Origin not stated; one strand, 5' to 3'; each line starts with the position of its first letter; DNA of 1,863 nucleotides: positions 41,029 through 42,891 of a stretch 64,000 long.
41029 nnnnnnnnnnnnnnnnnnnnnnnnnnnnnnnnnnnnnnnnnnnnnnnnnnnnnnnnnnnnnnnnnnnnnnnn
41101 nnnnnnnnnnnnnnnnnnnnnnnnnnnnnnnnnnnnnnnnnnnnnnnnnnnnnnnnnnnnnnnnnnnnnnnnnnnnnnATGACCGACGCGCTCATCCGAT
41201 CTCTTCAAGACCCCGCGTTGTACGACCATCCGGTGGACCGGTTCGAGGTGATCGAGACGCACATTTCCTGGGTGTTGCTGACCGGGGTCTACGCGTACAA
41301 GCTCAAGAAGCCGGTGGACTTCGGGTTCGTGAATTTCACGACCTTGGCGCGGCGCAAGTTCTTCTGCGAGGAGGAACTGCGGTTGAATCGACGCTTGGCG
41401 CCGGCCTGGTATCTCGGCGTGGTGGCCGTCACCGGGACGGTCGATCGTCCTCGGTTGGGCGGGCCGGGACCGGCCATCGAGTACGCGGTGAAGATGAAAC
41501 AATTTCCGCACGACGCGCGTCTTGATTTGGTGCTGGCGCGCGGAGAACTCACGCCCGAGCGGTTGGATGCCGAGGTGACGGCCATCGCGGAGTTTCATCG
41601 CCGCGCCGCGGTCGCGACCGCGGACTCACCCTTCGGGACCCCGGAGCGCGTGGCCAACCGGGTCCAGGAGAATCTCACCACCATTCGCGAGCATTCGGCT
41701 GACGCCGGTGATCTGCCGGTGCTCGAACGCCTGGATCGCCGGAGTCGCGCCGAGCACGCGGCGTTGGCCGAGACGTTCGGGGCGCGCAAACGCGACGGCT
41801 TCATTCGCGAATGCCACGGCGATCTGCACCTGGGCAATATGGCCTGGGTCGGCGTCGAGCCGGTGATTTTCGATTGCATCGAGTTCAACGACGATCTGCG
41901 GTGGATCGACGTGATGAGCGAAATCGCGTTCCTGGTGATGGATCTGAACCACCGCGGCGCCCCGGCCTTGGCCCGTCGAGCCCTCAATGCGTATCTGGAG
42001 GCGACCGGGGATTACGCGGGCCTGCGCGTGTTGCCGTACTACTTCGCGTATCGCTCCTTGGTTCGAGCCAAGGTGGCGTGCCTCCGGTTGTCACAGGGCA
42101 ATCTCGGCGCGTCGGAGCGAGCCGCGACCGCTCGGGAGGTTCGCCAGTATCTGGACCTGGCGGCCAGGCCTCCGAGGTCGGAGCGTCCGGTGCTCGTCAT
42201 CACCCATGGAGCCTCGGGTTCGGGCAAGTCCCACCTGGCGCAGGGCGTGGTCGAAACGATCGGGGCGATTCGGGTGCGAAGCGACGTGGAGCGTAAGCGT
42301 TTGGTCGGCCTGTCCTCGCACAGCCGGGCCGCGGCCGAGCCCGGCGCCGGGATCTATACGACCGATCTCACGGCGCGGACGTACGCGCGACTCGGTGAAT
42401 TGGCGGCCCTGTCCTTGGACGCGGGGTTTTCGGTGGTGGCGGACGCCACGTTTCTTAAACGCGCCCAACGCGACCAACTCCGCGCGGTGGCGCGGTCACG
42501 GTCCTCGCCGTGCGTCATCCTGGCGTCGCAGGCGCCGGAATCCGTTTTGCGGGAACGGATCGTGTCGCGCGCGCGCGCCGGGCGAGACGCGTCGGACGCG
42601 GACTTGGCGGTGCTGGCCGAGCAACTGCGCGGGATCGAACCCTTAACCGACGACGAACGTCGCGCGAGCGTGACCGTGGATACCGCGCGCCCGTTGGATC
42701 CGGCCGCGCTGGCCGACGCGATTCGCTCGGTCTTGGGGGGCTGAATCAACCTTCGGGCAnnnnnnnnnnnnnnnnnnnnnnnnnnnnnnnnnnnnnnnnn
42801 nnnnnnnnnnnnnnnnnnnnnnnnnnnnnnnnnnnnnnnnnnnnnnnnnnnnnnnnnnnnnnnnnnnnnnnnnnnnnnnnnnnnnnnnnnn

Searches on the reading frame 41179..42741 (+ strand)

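Call 56: search_protein_families(library=pfam, proteins=[window:41179-42741:+], max_evalue=0.001)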
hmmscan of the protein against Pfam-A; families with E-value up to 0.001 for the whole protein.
window:41179-42741:+ (521 aa): 3 families
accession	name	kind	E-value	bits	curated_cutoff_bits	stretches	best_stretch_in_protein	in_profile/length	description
PF13671.12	AAA_33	-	8.9e-37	127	27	1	339-489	1-143/143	AAA domain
PF01636.29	APH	-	1.5e-10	41.6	23.2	1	122-283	86-237/239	Phosphotransferase enzyme family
PF06414.18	Zeta_toxin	-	4.3e-06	26.7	22.3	1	331-465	10-144/199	Zeta toxin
